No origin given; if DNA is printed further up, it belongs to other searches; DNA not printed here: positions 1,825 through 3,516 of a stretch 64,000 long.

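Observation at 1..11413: Two tandem copies of a conserved three-gene exported-protein cassette (B - A - giant Calx-beta protein)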

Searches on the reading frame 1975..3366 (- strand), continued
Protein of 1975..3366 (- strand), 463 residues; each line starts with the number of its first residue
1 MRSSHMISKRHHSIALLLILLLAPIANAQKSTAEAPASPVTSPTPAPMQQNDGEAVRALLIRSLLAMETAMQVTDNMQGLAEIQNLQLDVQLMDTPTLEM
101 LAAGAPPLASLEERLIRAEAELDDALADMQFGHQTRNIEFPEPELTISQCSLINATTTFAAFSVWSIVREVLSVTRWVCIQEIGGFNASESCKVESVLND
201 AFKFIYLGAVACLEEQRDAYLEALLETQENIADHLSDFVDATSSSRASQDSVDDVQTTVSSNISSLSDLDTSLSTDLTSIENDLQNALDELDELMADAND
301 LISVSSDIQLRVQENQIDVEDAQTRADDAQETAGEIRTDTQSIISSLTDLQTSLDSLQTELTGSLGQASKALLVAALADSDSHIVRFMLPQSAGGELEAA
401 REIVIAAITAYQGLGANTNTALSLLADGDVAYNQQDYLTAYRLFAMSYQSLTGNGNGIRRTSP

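Call 35: search_protein_representatives(alignment_id=A1)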
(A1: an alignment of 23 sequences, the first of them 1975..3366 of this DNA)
Query: 23 sequences, 446 profile positions. Proteins with E-value up to 0.001 (for the whole library): 855; up to 1e-10: 267; up to 1e-30: 47. The best 150 are listed.
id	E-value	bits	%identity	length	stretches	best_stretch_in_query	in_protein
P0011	3.2e-184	629.3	-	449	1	2-445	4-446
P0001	1.3e-170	584.4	-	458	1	9-444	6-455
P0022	3.5e-160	550.0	-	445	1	10-438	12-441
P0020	2.1e-155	534.3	-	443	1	7-439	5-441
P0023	1.1e-151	522.0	-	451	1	5-439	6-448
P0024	1.2e-146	505.5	-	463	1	11-441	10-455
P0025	6.8e-142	489.8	-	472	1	10-442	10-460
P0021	1.8e-136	471.9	-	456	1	3-440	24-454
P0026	3.0e-134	464.6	-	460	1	18-441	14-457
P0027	1.6e-123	429.3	-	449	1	9-441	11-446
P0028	1.1e-121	423.1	-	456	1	13-443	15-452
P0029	1.3e-116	406.5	-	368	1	87-436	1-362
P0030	4.2e-116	404.8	-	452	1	11-441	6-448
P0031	6.4e-112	391.0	-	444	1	11-438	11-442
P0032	1.2e-111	390.0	-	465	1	11-439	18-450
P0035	8.9e-97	341.1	-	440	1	13-440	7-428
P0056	2.1e-42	161.8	-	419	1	12-439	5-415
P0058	2.3e-39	151.9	-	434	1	132-437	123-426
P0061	2.7e-35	138.4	-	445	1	12-438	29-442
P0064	1.1e-33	133.1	-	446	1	14-436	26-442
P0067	3.4e-27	111.7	-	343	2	329-436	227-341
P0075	3.0e-23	98.7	-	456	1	7-434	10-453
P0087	9.5e-20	87.2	-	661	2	227-436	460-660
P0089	1.1e-19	87.0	-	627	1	217-436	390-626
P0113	2.0e-16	76.2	-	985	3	329-438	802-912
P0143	1.3e-14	70.3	-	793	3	330-435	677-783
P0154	3.7e-14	68.8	-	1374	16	344-436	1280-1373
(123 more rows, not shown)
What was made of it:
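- On Unnamed 4-Cys head + coil + CTD superfamily, for A and B: There are 855 representatives at E<=1e-3 (call 35).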

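Call 37: search_protein_families(library=pfam, proteins=[P0035, P0056, P0064, P0067, P0075, P0087, P0089, P0113, P0143, P0154], max_evalue=0.01)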
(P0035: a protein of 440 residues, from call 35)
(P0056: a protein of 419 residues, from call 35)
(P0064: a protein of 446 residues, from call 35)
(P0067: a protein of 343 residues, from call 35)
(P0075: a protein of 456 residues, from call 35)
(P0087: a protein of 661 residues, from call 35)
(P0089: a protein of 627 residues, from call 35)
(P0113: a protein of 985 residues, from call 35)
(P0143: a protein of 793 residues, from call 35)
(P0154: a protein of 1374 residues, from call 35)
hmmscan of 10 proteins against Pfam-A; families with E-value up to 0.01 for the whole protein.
P0035 (440 aa): 0 families

P0056 (419 aa): 0 families

P0064 (446 aa): 0 families

P0067 (343 aa): 1 family
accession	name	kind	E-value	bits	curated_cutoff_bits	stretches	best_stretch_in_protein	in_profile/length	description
PF25779.1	Tubulin-bind_CPAP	-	0.0077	17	22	0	240-261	11-32/66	CPAP, tubulin-binding region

P0075 (456 aa): 0 families

P0087 (661 aa): 1 family
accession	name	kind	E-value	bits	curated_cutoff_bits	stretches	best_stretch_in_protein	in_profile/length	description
PF13229.12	Beta_helix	-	9.7e-05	22.5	25.9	1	97-232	46-157/158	Right handed beta helix region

P0089 (627 aa): 0 families

P0113 (985 aa): 4 families
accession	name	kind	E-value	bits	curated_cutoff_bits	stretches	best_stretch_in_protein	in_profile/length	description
PF14312.12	FG-GAP_2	-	1.8e-28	98.9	23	4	409-462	1-49/49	FG-GAP repeat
PF00801.26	PKD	-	1.2e-07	32.1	23.5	1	590-666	11-77/80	PKD domain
PF17957.7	Big_7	-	5e-07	30.7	24.1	1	482-517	12-46/70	Bacterial Ig domain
PF06832.18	BiPBP_C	-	0.0023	18.2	26.8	0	467-517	9-57/90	Penicillin-Binding Protein C-terminus Family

P0143 (793 aa): 0 families

P0154 (1374 aa): 8 families
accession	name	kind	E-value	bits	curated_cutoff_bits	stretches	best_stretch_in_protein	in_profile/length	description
PF13927.12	Ig_3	-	2.5e-34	118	30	4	331-394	4-78/78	Immunoglobulin domain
PF07679.22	I-set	-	7.3e-28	96.9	23.7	4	412-487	1-86/90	Immunoglobulin I-set domain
PF13895.12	Ig_2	-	6.6e-19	68.4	27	3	411-492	1-79/79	Immunoglobulin domain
PF00047.31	ig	-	4.9e-10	40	21.8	1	423-485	5-79/81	Immunoglobulin domain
PF16681.11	Ig_5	-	1.8e-06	28.7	27.3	0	272-306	20-55/82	Ig-like domain on T-cell surface glycoprotein CD3 epsilon chain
PF07686.23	V-set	-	0.0022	18.6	26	0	357-408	52-108/109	Immunoglobulin V-set domain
PF16680.11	Ig_4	-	0.0024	18.8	30.1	0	272-305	13-46/71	T-cell surface glycoprotein CD3 delta chain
PF14864.11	Alkyl_sulf_C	-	0.0062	17.2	27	0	882-960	39-115/125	Alkyl sulfatase C-terminal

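Call 39: find_encoding_contigs(protein=P0056, flank=8000, max_places=2)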
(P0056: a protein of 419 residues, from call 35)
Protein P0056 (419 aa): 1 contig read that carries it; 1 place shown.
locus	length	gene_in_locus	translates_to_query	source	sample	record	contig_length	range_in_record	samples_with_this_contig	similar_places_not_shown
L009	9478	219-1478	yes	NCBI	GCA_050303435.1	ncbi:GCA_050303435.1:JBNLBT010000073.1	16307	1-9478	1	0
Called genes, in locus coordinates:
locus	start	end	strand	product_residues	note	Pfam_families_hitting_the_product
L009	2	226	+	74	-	?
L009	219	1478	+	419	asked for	-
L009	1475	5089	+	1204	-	PF03160:Calx-beta, PF13004:BACON (faint)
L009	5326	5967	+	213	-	-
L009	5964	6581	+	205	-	-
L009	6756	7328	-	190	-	-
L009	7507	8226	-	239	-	-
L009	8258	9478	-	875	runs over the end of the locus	PF00069:Pkinase, PF07714:PK_Tyr_Ser-Thr, PF03109:ABC1 (weak), PF14559:TPR_19 (faint), PF00515:TPR_1 (faint), PF13181:TPR_8 (faint), PF13374:TPR_10 (weak), PF13424:TPR_12, +1 more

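Call 40: find_encoding_contigs(protein=P0075, flank=8000, max_places=2)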
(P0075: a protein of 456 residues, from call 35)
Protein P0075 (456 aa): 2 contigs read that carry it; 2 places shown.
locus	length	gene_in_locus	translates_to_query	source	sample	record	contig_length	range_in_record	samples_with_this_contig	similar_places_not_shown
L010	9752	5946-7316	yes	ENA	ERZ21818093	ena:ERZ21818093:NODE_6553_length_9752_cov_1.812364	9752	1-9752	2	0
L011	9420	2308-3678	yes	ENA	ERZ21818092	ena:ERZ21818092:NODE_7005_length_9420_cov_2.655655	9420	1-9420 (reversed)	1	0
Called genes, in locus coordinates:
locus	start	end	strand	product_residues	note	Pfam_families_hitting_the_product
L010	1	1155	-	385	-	?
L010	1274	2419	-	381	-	PF13487:HD_5, PF01966:HD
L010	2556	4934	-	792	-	PF13646:HEAT_2, PF03130:HEAT_PBS (faint), PF13646:HEAT_2 (weak)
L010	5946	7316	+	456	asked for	-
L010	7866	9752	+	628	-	PF06480:FtsH_ext, PF00004:AAA, PF17862:AAA_lid_3, PF01434:Peptidase_M41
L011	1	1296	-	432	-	?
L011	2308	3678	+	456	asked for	-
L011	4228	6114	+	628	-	PF06480:FtsH_ext, PF00004:AAA, PF17862:AAA_lid_3, PF01434:Peptidase_M41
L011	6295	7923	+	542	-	PF02310:B12-binding (weak), PF04055:Radical_SAM, PF13282:DUF4070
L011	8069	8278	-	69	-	PF13275:S4_2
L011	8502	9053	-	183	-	PF07152:YaeQ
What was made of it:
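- The far relative P0075 stands alone without a giant (call 40), so the family's basic function does not depend on the giant. Relatives exist with no client next to them (call 40).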

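Call 41: find_encoding_contigs(protein=P0067, flank=8000, max_places=2)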
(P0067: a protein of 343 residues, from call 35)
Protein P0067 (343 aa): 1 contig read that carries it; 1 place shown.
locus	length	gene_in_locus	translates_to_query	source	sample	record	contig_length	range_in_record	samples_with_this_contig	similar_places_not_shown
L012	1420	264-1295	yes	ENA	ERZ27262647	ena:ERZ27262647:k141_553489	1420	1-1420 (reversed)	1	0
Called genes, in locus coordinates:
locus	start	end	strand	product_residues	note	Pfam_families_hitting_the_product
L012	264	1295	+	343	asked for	-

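Call 44: find_related_loci(query=A1, collection=genome_contigs, flank=10000)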
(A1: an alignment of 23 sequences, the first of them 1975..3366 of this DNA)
Query A1 (463 aa) in genome_contigs; peptide patterns used: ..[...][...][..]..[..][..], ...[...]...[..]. (x = any residue, [..] = any of these).
43 stretches matched a pattern; 4 encode a relative of the query (tblastn E <= 1e-3); 3 distinct loci.
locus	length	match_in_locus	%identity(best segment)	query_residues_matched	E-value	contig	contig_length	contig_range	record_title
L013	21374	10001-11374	66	5-463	0e+0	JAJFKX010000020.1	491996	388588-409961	MAG: Gammaproteobacteria bacterium isolate OFTM154 OFTM154_19, whole genome shotgun sequence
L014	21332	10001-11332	50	6-463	6e-119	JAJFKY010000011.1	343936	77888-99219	MAG: Gammaproteobacteria bacterium isolate OFTM396 OFTM396_10, whole genome shotgun sequence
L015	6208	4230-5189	48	136-455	1e-88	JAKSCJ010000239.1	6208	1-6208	MAG: Lysobacterales bacterium isolate MAG.282 k141_1797317, whole genome shotgun sequence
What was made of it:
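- The distribution is very sparse: 3 loci among 185,579 species-representative genomes (call 44).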

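Call 53: find_homologous_proteins(query=A4, max_evalue=0.00001)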
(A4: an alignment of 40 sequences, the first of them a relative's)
Query A4 (40 sequences) (343 aa, profile of the alignment): 23 proteins with E <= 0.00001 among 8000 candidates.
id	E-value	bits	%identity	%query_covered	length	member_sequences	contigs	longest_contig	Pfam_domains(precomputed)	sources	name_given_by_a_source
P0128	8.5e-120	419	40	49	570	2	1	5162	-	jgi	jgi:hypothetical protein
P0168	1.4e-105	372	47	31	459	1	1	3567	-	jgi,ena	-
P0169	2.6e-102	361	39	51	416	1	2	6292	-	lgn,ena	-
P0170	6.4e-99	350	26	89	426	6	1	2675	-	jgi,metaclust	metaclust:\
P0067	1.5e-96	342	100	100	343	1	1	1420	-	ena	-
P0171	1.6e-91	326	30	75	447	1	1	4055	-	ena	-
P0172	3.0e-91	325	34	78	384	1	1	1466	-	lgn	-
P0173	2.0e-85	306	31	64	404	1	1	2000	-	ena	-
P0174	7.9e-84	300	33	55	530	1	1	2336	-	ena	-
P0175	2.4e-82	295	28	87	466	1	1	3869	-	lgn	-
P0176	1.5e-80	289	31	75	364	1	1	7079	-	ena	-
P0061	2.5e-78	282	35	36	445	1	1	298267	-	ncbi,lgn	ncbi:MAG: hypothetical protein AAGD01_08290 [Acidobacteriota bacterium]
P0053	2.6e-64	236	31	35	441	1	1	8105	-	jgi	jgi:hypothetical protein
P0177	6.8e-61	225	39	64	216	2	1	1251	-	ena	-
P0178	3.0e-50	190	37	54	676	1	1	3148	-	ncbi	-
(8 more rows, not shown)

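Call 54: find_encoding_contigs(protein=P0061, flank=10000, max_places=1)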
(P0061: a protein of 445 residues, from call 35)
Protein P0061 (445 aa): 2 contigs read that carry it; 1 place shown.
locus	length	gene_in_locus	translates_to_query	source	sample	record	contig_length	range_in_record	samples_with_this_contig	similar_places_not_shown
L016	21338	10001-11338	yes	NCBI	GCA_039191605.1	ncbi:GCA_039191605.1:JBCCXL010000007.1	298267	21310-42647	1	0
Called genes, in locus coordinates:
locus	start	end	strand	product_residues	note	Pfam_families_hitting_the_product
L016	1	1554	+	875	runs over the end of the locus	PF13229:Beta_helix (weak), PF15892:BNR_4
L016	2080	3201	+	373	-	-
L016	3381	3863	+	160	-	PF07853:DUF1648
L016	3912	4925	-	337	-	PF08240:ADH_N, PF00107:ADH_zinc_N, PF13602:ADH_zinc_N_2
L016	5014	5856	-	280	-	PF12973:Cupin_7 (faint), PF14499:DUF4437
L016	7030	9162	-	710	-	PF00082:Peptidase_S8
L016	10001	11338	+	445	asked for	-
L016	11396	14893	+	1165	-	PF03160:Calx-beta, PF19190:BACON_2 (faint), PF03160:Calx-beta, PF13004:BACON (faint)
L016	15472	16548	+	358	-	-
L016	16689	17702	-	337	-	-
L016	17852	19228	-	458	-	-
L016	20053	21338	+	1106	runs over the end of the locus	-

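Call 55: find_encoding_contigs(protein=P0064, flank=8000, max_places=1)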
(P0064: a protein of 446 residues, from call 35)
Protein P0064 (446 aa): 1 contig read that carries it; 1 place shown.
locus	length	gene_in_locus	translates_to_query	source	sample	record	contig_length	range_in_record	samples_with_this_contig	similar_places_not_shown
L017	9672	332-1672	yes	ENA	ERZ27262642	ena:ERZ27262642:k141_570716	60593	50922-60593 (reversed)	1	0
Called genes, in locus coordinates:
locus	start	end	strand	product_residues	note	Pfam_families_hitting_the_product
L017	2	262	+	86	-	?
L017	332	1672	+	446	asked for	-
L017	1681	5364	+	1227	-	PF03160:Calx-beta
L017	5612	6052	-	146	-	PF21352:Zn_ribbon_Thio2, PF13098:Thioredoxin_2, PF00578:AhpC-TSA (weak), PF00085:Thioredoxin, PF13905:Thioredoxin_8 (faint)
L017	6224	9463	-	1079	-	PF00873:ACR_tran, PF03176:MMPL (weak), PF02355:SecD_SecF_C (weak)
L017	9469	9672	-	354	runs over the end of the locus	PF25919:BSH_CusB (weak), PF25973:BSH_CzcB (weak), PF25881:HH_YBHG (weak), PF25885:HH_EMRA (weak), PF25876:HH_MFP_RND, PF25954:Beta-barrel_RND_2, PF25967:RND-MFP_C (weak), PF25975:CzcB_C, +3 more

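Call 56: find_encoding_contigs(protein=P0058, flank=8000, max_places=1)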
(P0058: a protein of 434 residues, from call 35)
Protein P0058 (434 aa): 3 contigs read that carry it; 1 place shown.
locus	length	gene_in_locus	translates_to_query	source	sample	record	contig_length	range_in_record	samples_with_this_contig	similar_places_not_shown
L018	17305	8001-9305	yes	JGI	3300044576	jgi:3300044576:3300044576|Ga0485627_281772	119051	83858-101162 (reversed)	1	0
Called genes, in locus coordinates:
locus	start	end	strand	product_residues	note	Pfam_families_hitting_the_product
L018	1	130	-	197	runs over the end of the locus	PF20398:DUF6691 (weak), PF04143:Sulf_transp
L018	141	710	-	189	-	PF04143:Sulf_transp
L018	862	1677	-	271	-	PF00753:Lactamase_B, PF19583:ODP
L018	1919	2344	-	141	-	PF01978:TrmB (weak), PF01047:MarR, PF12802:MarR_2, PF13463:HTH_27 (weak), PF25213:HVO_A0261_N (faint), PF13814:Replic_Relax (weak)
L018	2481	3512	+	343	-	PF14696:Glyoxalase_5, PF00903:Glyoxalase, PF13669:Glyoxalase_4 (weak)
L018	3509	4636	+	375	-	PF20510:HgmA_N, PF04209:HgmA_C (faint)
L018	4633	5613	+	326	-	PF18288:FAA_hydro_N_2, PF01557:FAA_hydrolase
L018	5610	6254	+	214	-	PF02798:GST_N, PF13417:GST_N_3, PF13409:GST_N_2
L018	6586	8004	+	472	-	-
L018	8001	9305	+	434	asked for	-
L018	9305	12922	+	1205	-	PF03160:Calx-beta, PF19190:BACON_2 (faint)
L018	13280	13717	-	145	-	PF21352:Zn_ribbon_Thio2, PF00578:AhpC-TSA (weak), PF00085:Thioredoxin, PF13098:Thioredoxin_2, PF13905:Thioredoxin_8 (faint)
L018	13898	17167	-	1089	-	PF00873:ACR_tran, PF03176:MMPL, PF02355:SecD_SecF_C (weak)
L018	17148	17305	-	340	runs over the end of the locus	PF25919:BSH_CusB (weak), PF25973:BSH_CzcB (weak), PF25885:HH_EMRA (weak), PF25876:HH_MFP_RND, PF25954:Beta-barrel_RND_2, PF25967:RND-MFP_C (weak), PF25975:CzcB_C, PF25989:YknX_C (weak), +2 more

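Call 68: search_dna_similar(query=window:1975-3351:-, collection=phages, mode=protein, max_evalue=0.001, max_rows=10)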
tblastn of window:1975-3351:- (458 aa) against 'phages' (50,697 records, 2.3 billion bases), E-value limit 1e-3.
No match.

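Call 69: search_dna_similar(query=window:1975-3351:-, collection=plasmids, mode=protein, max_evalue=0.001, max_rows=10)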
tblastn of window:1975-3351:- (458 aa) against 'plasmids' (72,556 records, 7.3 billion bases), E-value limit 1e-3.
No match.

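Call 72: predict_structure(alignment_id=A4)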
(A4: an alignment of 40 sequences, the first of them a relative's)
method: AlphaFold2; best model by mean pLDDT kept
length: 343 residues; sequences in the alignment: 40
mean_pLDDT: 89.9   pTM: 0.66
mean pLDDT of the five models: 89.9, 88.9, 88.7, 87.0, 86.6
residues with pLDDT >= 90: 263; 70-90: 44; 50-70: 32; < 50: 4
segments of 3 or more residues with pLDDT < 50: 1-3
pLDDT, mean of each block of 10 residues (from residue 1): 51 61 74 66 97 98 96 97 94 96 97 93 89 90 93 98 91 62 89 98 96 95 95 96 93 93 84 95 97 97 96 98 98 97 85
secondary structure, 60 per line:
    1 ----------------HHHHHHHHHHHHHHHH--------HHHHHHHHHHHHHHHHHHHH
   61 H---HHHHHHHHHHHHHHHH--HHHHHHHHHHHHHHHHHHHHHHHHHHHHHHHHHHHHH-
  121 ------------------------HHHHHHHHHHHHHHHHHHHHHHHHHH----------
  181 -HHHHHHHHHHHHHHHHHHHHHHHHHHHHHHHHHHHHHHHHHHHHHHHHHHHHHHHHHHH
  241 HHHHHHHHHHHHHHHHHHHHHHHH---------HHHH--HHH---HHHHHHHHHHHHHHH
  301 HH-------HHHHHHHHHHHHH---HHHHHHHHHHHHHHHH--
elements in order: H17-32 H41-61 H65-80 H83-119 H145-170 H182-264 H274-277 H286-302 H310-322 H326-341
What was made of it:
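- The compact relative P0067 folds confidently as a monomer (pTM 0.66, call 72), so the superfamily core does not need a partner.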

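Call 74: fold_search(model_id=the predicted structure, library=pdb)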
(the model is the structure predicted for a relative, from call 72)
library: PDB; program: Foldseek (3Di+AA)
matches with E <= 10: 443; with E <= 0.001: 0
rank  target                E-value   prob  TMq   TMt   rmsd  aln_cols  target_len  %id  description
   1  2z0o                  1.2e-01  0.30  0.13  0.12  26.6       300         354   13  Crystal structure of APPL1-BAR-PH domain (released 2008-05-13)
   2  2q13                  2.0e-01  0.25  0.14  0.14  27.9       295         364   13  Crystal structure of BAR-PH domain of APPL1 (released 2007-08-14)
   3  6x1i_A                2.5e-01  0.94  0.27  0.48  13.5       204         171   14  Two-Component D3 Assembly Constructed by Fusing Symmetric Oligomers to Coiled Coils (released 2021-03-03)
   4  7vg4_E                3.7e-01  0.51  0.19  0.29  21.6       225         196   14  10,5-methenyltetrahydrofolate cyclohydrolase from Methylobacterium extorquens AM1 strain (released 2022-07-06)
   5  4nwp_A                4.9e-01  0.44  0.17  0.31  14.5       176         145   15  Computationally Designed Two-Component Self-Assembling Tetrahedral Cage, T33-21, Crystallized in Space Group R32 (released 2014-05-28)
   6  8d9o                  4.9e-01  0.38  0.17  0.26  17.0       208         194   14  De Novo Photosynthetic Reaction Center Protein in Apo-State (released 2022-09-28)
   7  8y6f_H                5.1e-01  0.21  0.15  0.24  16.8       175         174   15  The crystal structure of MMPs cleavable human heavy chain ferritin (released 2024-07-17)
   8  8y6f_A                5.3e-01  0.21  0.15  0.24  16.8       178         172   15  The crystal structure of MMPs cleavable human heavy chain ferritin (released 2024-07-17)
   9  9eq9                  5.6e-01  0.21  0.15  0.25  16.8       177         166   14  Iron loaded mitochondrial ferritin, anaerobic (released 2025-04-16)
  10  8j9l_A                6.1e-01  0.21  0.15  0.24  17.4       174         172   14  Crystal Structure of Human H-Ferritin variant 123F assembling in solution2 (released 2024-01-31)
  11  8pp4_H                6.3e-01  0.20  0.15  0.24  16.9       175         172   14  Binary crystal structure of positively supercharged ferritin variant Ftn(pos) and reduced charge negatively supercharg (released 2023-12-27)
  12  8y6f_C                6.3e-01  0.20  0.15  0.24  16.9       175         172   15  The crystal structure of MMPs cleavable human heavy chain ferritin (released 2024-07-17)
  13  4nwp_D                6.6e-01  0.44  0.18  0.33  14.3       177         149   15  Computationally Designed Two-Component Self-Assembling Tetrahedral Cage, T33-21, Crystallized in Space Group R32 (released 2014-05-28)
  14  4nwp_B                7.6e-01  0.21  0.15  0.27  14.3       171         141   15  Computationally Designed Two-Component Self-Assembling Tetrahedral Cage, T33-21, Crystallized in Space Group R32 (released 2014-05-28)
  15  8y6f_B                7.6e-01  0.18  0.15  0.24  16.8       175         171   15  The crystal structure of MMPs cleavable human heavy chain ferritin (released 2024-07-17)
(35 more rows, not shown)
